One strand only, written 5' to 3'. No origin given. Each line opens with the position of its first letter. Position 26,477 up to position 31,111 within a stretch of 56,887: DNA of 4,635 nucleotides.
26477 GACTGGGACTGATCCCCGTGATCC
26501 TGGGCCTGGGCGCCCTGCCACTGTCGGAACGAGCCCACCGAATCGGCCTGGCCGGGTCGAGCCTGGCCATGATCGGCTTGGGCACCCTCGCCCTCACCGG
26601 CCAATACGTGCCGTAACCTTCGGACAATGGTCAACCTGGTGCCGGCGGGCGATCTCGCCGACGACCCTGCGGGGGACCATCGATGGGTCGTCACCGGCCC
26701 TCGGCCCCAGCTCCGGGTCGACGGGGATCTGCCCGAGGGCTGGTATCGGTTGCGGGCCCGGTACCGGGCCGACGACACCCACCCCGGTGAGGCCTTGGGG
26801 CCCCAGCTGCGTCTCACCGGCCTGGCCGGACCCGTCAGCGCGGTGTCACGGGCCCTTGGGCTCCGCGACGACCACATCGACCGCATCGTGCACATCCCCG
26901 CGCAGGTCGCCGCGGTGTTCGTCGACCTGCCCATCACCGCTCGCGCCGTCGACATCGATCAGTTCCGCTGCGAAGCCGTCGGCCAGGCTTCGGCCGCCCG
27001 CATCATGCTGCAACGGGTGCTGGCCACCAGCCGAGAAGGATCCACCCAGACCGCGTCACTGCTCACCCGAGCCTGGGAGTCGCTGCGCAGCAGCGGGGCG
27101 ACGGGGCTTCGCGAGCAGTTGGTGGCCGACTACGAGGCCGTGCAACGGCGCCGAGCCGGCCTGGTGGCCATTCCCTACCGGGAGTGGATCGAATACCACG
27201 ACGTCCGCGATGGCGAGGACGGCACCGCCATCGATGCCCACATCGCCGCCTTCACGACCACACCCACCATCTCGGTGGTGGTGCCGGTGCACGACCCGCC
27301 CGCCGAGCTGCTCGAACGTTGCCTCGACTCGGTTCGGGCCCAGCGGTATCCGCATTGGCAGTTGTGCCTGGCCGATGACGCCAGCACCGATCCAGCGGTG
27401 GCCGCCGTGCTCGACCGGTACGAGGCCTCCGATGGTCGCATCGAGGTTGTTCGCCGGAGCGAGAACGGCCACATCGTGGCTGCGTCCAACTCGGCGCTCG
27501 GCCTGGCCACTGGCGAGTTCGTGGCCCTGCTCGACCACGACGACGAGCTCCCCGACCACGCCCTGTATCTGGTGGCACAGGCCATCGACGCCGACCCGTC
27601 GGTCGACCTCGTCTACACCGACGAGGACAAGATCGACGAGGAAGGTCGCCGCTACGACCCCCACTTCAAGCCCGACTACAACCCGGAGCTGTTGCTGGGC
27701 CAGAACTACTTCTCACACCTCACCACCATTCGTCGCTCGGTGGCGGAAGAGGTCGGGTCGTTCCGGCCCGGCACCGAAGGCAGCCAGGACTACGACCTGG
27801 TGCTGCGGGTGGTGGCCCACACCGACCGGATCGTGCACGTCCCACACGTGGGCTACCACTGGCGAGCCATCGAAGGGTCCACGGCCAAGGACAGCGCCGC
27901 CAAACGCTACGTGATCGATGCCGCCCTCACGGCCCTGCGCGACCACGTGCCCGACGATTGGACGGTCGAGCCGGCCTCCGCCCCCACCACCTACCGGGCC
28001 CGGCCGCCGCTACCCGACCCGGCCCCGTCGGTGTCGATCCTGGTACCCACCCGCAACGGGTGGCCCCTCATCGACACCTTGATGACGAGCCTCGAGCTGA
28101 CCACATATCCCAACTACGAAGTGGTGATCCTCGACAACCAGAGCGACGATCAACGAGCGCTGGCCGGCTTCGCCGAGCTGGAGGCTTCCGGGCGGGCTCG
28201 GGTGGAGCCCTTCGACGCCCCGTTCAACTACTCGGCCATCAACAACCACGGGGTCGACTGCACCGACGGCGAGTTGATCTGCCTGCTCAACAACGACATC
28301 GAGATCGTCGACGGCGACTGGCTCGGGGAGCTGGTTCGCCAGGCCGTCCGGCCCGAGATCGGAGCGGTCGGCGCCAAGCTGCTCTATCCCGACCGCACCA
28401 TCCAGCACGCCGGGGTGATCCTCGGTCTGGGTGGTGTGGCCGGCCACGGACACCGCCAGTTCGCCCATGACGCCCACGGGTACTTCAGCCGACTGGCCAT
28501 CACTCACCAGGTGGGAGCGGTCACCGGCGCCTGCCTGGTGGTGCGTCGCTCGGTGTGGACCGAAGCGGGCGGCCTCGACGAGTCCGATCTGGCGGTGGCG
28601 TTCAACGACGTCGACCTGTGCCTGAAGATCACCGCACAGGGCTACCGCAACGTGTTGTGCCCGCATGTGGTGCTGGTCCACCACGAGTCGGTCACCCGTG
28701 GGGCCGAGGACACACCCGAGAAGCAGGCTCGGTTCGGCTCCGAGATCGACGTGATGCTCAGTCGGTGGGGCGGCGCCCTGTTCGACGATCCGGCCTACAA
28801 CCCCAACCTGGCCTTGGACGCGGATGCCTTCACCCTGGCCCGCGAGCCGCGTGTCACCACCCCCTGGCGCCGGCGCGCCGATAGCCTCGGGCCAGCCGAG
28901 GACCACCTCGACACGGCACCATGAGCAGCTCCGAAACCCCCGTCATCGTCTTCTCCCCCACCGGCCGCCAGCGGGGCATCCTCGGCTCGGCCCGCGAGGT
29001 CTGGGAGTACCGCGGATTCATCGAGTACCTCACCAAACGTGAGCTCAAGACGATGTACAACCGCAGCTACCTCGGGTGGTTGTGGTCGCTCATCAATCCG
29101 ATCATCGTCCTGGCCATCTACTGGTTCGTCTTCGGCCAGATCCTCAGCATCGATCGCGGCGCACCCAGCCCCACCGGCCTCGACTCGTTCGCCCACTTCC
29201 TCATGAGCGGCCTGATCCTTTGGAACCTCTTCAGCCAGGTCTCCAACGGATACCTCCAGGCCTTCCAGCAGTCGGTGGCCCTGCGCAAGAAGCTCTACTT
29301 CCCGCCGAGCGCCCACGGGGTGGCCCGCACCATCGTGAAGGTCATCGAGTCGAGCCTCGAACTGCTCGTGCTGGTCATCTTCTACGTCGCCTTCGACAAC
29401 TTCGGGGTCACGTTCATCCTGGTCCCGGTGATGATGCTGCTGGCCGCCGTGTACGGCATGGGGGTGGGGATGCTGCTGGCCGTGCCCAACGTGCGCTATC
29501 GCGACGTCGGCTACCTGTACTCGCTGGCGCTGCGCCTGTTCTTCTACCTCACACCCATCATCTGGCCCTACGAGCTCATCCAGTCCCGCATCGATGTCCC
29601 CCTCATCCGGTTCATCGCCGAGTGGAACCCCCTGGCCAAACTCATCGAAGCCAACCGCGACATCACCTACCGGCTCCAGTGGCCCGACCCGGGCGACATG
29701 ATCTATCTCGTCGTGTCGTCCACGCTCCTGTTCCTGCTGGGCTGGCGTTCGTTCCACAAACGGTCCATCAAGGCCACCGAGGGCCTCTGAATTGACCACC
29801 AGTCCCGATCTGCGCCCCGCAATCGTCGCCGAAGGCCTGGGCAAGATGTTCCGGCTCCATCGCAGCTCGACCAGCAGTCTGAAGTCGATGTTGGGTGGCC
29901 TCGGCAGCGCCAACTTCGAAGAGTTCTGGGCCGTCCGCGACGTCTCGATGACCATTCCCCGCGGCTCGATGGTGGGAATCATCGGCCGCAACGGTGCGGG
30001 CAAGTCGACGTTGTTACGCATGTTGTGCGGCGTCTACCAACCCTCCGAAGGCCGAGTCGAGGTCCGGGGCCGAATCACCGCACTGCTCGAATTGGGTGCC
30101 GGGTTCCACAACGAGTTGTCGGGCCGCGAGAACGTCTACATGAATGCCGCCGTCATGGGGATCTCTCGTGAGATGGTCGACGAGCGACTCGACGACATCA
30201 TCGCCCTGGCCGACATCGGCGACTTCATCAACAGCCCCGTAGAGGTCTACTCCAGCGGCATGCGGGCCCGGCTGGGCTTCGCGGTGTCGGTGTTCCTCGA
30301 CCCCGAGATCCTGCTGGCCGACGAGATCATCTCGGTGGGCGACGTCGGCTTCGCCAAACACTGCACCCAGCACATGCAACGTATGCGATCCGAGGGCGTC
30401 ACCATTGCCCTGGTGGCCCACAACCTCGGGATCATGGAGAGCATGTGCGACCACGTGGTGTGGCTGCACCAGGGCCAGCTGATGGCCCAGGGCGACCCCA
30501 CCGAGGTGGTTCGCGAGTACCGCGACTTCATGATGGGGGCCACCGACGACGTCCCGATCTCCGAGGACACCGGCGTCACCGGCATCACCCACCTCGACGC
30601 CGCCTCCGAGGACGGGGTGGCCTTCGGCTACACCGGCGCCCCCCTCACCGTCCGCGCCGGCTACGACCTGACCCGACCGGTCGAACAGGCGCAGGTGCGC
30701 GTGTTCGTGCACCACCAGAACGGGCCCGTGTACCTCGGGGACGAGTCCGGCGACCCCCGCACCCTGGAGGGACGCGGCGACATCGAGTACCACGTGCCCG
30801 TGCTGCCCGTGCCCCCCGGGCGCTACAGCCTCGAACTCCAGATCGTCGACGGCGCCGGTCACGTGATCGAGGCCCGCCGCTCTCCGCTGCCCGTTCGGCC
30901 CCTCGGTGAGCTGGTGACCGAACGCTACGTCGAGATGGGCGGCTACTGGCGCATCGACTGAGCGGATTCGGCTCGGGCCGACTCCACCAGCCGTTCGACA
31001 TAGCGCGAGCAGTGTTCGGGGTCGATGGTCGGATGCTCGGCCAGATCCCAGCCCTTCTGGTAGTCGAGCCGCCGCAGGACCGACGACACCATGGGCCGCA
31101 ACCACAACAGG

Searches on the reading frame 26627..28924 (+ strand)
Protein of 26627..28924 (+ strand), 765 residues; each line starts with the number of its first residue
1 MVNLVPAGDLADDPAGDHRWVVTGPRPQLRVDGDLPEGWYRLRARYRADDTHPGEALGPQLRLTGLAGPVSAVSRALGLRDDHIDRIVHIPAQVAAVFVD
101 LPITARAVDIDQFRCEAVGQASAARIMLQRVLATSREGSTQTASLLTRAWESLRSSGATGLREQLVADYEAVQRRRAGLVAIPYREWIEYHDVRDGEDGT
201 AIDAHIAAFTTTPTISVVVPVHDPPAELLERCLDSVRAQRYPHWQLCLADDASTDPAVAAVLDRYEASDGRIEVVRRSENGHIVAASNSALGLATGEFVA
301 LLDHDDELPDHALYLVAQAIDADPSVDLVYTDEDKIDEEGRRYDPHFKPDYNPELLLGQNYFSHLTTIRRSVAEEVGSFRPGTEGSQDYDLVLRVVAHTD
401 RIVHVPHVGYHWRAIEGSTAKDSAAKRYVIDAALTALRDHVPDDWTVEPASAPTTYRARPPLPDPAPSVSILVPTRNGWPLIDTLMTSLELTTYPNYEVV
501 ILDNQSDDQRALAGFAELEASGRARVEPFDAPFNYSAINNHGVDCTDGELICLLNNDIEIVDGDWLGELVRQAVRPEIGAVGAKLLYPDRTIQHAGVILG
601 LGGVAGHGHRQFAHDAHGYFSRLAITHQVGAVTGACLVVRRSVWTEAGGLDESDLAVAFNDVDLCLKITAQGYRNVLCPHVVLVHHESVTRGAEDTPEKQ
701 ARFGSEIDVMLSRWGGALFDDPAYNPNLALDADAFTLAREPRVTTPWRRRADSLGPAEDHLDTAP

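Call 8: search_protein_families(library=pfam, proteins=[window:26627-28924:+], max_evalue=0.001)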
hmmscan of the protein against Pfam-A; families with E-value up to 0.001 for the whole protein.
window:26627-28924:+ (765 aa): 4 families
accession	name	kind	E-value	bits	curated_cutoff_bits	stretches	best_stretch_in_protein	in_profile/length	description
PF00535.33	Glycos_transf_2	-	6.1e-41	140.6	23.3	2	216-376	1-167/168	Glycosyl transferase family 2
PF13641.12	Glyco_tranf_2_3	-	7.4e-21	75.7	27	2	467-685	1-211/230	Glycosyltransferase like family 2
PF13632.12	Glyco_trans_2_3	-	6e-10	39.7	27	1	592-689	31-126/198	Glycosyl transferase family group 2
PF10111.15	Glyco_tranf_2_2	-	5.3e-05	23.3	27.3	0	486-679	19-209/276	Glycosyltransferase like family 2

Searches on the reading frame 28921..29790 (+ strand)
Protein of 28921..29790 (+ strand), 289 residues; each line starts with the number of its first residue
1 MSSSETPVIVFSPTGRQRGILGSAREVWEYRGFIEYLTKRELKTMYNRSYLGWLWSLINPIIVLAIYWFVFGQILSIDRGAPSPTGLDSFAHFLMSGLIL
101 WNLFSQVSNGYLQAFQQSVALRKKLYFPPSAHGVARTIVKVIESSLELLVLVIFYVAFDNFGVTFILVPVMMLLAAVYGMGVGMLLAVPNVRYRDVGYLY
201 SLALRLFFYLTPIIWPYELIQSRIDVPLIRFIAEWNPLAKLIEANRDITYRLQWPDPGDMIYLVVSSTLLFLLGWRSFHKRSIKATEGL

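Call 8: search_protein_families(library=pfam, proteins=[window:28921-29790:+], max_evalue=0.001)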
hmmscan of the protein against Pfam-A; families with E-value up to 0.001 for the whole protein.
window:28921-29790:+ (289 aa): 1 family
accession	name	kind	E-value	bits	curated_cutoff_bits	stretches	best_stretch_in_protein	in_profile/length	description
PF01061.29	ABC2_membrane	-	7.4e-20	71.8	26.9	1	36-248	5-209/211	ABC-2 type transporter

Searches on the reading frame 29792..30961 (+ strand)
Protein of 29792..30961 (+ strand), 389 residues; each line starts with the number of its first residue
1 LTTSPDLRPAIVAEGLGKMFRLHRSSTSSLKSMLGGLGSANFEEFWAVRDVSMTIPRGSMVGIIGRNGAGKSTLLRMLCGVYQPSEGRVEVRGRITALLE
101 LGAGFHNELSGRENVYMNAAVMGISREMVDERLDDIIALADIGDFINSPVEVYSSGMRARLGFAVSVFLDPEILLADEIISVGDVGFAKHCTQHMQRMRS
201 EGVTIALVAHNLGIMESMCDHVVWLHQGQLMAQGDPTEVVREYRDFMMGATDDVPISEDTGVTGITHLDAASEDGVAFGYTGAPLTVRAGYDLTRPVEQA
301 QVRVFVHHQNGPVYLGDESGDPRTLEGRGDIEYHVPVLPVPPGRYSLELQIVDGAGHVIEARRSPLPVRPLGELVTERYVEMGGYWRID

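Call 8: search_protein_families(library=pfam, proteins=[window:29792-30961:+], max_evalue=0.001)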
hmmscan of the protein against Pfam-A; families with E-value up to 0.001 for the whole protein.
window:29792-30961:+ (389 aa): 2 families
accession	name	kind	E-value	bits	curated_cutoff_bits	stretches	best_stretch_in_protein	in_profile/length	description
PF00005.33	ABC_tran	-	2.4e-23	83.7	25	1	49-179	2-135/137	ABC transporter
PF13304.12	AAA_21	-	0.00085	19.9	27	0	61-78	2-19/304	AAA domain, putative AbiEii toxin, Type IV TA system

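Call 10: search_solved_structures(query=window:29792-30961:+, max_evalue=0.01)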
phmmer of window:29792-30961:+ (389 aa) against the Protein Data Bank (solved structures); distinct sequences matched with E-value up to 0.01: 559 (the best 60 are shown).
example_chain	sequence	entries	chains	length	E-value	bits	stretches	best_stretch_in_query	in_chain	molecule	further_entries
8dku_A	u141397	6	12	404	1.9e-58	201.7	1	40-250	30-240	ABC transporter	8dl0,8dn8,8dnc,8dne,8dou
7dd0_A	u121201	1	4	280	2.6e-58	201.3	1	15-247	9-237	Teichoic acids export ATP-binding protein TagH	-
6amx_A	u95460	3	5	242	3.1e-58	201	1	40-244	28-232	ABC transporter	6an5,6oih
7k2t_A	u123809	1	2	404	5e-58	200.3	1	40-250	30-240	ABC transporter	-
6m96_A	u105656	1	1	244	8e-58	199.7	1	40-244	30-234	ABC transporter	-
6jbh_A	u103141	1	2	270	1.7e-57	198.6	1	9-247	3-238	TarH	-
9cfl_B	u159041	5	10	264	4.5e-45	157.7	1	15-247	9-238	Teichoic acids export ATP-binding protein TagH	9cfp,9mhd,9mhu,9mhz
9qfx_C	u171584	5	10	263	1.4e-43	152.8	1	36-246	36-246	ABC transporter ATP-binding protein | Probable o-antigen/lipopolysaccharide transport ATP-binding protein ABC transporter RfbE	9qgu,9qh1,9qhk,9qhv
9qhw_C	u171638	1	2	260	1.5e-43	152.7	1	36-246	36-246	ABC transporter ATP-binding protein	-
9qhj_C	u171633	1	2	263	3.6e-43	151.4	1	36-246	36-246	Probable o-antigen/lipopolysaccharide transport ATP-binding protein ABC transporter RfbE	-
9qhx_C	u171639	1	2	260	3.7e-43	151.4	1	36-246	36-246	ABC transporter ATP-binding protein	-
8tsi_A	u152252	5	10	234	1.3e-31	113.4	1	47-246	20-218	ABC transporter ATP-binding protein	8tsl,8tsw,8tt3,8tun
8tsh_A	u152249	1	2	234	3.4e-31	112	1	47-246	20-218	ABC transporter ATP-binding protein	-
7w01_A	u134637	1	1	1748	7.6e-30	107.6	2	45-239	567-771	Phospholipid-transporting ATPase ABCA3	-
7w02_A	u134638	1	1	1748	4.9e-29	104.9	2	45-239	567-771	Phospholipid-transporting ATPase ABCA3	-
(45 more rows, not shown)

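Call 39: find_homologous_proteins(query=window:29792-30958:+, max_evalue=1e-20)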
Query window:29792-30958:+ (389 aa): 7998 proteins with E <= 1e-20 among 8000 candidates; the best 120 are listed.
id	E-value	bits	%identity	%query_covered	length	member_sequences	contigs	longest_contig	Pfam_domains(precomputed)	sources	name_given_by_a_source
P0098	3.2e-258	874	100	100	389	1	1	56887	PF00005.34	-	-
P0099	3.4e-212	723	82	100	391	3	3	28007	PF00005.34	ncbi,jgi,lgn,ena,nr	ncbi:MAG: ABC transporter ATP-binding protein [Acidimicrobiia bacterium]|nr:ABC transporter ATP-bind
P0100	3.9e-206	703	79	100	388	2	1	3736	PF00005.34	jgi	-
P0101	9.9e-197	672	76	100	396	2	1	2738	PF00005.34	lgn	-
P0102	2.4e-191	654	75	99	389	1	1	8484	PF00005.34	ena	-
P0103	1.1e-151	524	63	95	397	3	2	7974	PF00005.34,PF13304.13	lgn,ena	-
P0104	3.5e-145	502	57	97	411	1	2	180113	PF00005.34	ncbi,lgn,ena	-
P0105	5.0e-136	472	56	99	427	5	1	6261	PF00005.34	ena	-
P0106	1.8e-135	470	56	99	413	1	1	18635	PF00005.34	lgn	-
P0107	1.2e-134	467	56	97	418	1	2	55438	PF00005.34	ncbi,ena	-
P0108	2.3e-133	463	55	99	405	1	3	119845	PF00005.34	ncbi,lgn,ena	-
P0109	2.6e-133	463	56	97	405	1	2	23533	PF00005.34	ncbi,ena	-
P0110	4.6e-132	459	54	97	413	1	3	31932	PF00005.34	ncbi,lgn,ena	ncbi:MAG: ABC transporter ATP-binding protein [Acidimicrobiales bacterium]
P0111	7.0e-132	458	54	99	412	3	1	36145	PF00005.34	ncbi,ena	-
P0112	2.8e-113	397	50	97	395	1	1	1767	PF00005.34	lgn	-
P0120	9.4e-101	356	47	95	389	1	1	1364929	PF00005.34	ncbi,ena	-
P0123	4.7e-100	354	45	96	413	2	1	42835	PF00005.34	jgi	jgi:ABC-type polysaccharide/polyol phosphate transport system ATPase subunit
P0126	5.8e-99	350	47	94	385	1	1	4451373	PF00005.34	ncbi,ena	-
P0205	7.4e-86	307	41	91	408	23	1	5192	PF14524.13,PF00005.34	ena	-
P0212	2.0e-84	302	41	91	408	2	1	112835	PF14524.13,PF00005.34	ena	-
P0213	2.4e-84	302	42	91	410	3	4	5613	PF14524.13,PF00005.34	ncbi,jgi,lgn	-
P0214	3.9e-84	301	42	90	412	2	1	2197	PF14524.13,PF00005.34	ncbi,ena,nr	ncbi:MAG: ABC transporter ATP-binding protein [bacterium]|nr:ABC transporter ATP-binding protein [ba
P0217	1.1e-83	300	38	97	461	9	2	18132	PF14524.13,PF00005.34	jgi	jgi:ABC-2 type transport system ATP-binding protein/lipopolysaccharide transport system ATP-binding 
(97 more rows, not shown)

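Call 66: find_encoding_contigs(protein=P0126, flank=10000, max_places=1)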
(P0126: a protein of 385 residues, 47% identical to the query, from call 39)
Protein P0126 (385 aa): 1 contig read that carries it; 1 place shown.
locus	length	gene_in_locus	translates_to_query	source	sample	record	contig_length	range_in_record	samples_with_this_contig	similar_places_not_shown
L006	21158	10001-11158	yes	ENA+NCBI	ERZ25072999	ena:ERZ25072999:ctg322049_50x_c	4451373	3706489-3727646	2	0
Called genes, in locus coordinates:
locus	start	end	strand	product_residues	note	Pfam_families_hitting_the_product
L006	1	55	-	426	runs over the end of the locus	PF03446:NAD_binding_2 (weak), PF03721:UDPG_MGDP_dh_N, PF03807:F420_oxidored (faint), PF00984:UDPG_MGDP_dh, PF03720:UDPG_MGDP_dh_C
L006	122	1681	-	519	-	PF03816:LytR_cpsA_psr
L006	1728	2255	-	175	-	PF03099:BPL_LplA_LipB (weak), PF02237:BPL_C (weak)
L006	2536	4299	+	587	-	PF00289:Biotin_carb_N, PF02222:ATP-grasp (weak), PF02786:CPSase_L_D2, PF25917:BSH_RND (faint), PF02785:Biotin_carb_C, PF25919:BSH_CusB (faint), PF00364:Biotin_lipoyl, PF25997:BSH_YhbJ (weak), +1 more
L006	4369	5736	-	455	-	PF01134:GIDA (weak), PF01262:AlaDh_PNT_C (faint), PF07992:Pyr_redox_2, PF12831:FAD_oxidored, PF13434:Lys_Orn_oxgnase (weak), PF13738:Pyr_redox_3, PF00070:Pyr_redox, PF02852:Pyr_redox_dim, +2 more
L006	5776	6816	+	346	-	PF13641:Glyco_tranf_2_3, PF00535:Glycos_transf_2, PF13632:Glyco_trans_2_3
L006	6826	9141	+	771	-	PF00535:Glycos_transf_2, PF10111:Glyco_tranf_2_2 (faint), PF13641:Glyco_tranf_2_3 (weak), PF13632:Glyco_trans_2_3 (faint), PF00535:Glycos_transf_2, PF13641:Glyco_tranf_2_3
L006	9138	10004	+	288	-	PF01061:ABC2_membrane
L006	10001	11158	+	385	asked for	PF00005:ABC_tran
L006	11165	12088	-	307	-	PF13469:Sulfotransfer_3 (weak)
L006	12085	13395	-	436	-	-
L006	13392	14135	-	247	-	PF00106:adh_short, PF01370:Epimerase, PF13561:adh_short_C2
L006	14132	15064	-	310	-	PF00389:2-Hacid_dh, PF02826:2-Hacid_dh_C, PF03446:NAD_binding_2, PF03807:F420_oxidored (weak)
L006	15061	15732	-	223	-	PF02348:CTP_transf_3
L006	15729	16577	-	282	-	PF00535:Glycos_transf_2, PF13641:Glyco_tranf_2_3 (faint)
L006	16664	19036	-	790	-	PF13641:Glyco_tranf_2_3 (weak), PF00535:Glycos_transf_2, PF10111:Glyco_tranf_2_2 (weak)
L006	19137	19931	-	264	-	PF00685:Sulfotransfer_1 (faint)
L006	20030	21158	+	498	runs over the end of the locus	PF05050:Methyltransf_21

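Call 67: find_encoding_contigs(protein=P0120, flank=10000, max_places=1)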
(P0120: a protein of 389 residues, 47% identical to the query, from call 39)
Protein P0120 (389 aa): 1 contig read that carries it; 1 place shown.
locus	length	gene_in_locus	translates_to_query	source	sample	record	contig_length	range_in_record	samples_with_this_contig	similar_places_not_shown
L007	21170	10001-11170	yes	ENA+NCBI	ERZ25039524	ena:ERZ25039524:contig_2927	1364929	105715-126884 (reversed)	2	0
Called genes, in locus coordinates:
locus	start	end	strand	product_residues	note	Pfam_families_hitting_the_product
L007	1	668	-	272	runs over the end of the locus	PF13489:Methyltransf_23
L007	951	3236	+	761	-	PF00535:Glycos_transf_2, PF10111:Glyco_tranf_2_2 (weak), PF13641:Glyco_tranf_2_3 (weak), PF00535:Glycos_transf_2, PF13641:Glyco_tranf_2_3, PF13632:Glyco_trans_2_3 (weak)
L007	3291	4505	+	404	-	PF05050:Methyltransf_21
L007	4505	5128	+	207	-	PF04488:Gly_transf_sug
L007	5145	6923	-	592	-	-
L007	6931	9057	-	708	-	PF13439:Glyco_transf_4, PF13579:Glyco_trans_4_4, PF20706:GT4-conflict, PF13692:Glyco_trans_1_4, PF00535:Glycos_transf_2, PF10111:Glyco_tranf_2_2 (weak), PF13641:Glyco_tranf_2_3, PF10111:Glyco_tranf_2_2 (weak), +1 more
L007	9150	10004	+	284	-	PF01061:ABC2_membrane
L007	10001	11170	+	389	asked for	PF00005:ABC_tran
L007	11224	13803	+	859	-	PF08486:SpoIID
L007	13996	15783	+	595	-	PF08486:SpoIID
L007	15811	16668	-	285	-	PF01370:Epimerase, PF04321:RmlD_sub_bind, PF16363:GDP_Man_Dehyd, PF02719:Polysacc_synt_2 (weak)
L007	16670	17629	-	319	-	PF01073:3Beta_HSD, PF01370:Epimerase, PF02719:Polysacc_synt_2, PF04321:RmlD_sub_bind, PF07993:NAD_binding_4, PF13460:NAD_binding_10, PF16363:GDP_Man_Dehyd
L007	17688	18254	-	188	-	PF00908:dTDP_sugar_isom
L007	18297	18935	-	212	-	PF00483:NTP_transferase, PF00132:Hexapep (faint), PF25084:LbH_EIF2B (weak), PF25087:GMPPB_C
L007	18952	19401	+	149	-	-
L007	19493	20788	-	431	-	-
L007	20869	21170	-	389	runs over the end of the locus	PF00581:Rhodanese, PF00899:ThiF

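Call 68: find_encoding_contigs(protein=P0123, flank=10000, max_places=1)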
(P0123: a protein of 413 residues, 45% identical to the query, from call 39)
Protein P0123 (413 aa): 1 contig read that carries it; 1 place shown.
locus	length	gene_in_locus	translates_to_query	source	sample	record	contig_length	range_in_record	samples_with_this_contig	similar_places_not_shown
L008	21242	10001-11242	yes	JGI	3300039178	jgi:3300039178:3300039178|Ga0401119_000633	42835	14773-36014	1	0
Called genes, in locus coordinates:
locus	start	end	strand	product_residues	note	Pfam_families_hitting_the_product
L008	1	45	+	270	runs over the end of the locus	PF00205:TPP_enzyme_M (faint), PF02146:SIR2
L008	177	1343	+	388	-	PF00581:Rhodanese, PF00899:ThiF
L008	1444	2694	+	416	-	-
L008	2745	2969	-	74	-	-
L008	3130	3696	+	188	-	PF00908:dTDP_sugar_isom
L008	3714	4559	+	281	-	PF01370:Epimerase, PF04321:RmlD_sub_bind, PF01073:3Beta_HSD (weak), PF02719:Polysacc_synt_2, PF16363:GDP_Man_Dehyd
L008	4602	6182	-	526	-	PF08486:SpoIID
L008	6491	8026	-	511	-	PF09362:DUF1996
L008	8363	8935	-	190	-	-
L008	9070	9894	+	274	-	PF01061:ABC2_membrane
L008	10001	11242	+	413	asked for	PF00005:ABC_tran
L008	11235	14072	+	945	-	PF00535:Glycos_transf_2, PF21374:WsaF_N, PF22772:WsaF_C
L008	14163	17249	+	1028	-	PF13439:Glyco_transf_4, PF13579:Glyco_trans_4_4, PF00534:Glycos_transf_1 (weak), PF13692:Glyco_trans_1_4, PF00535:Glycos_transf_2, PF10111:Glyco_tranf_2_2, PF13641:Glyco_tranf_2_3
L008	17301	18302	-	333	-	PF00685:Sulfotransfer_1, PF13469:Sulfotransfer_3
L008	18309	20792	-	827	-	PF13439:Glyco_transf_4 (weak), PF00534:Glycos_transf_1, PF13692:Glyco_trans_1_4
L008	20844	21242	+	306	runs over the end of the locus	-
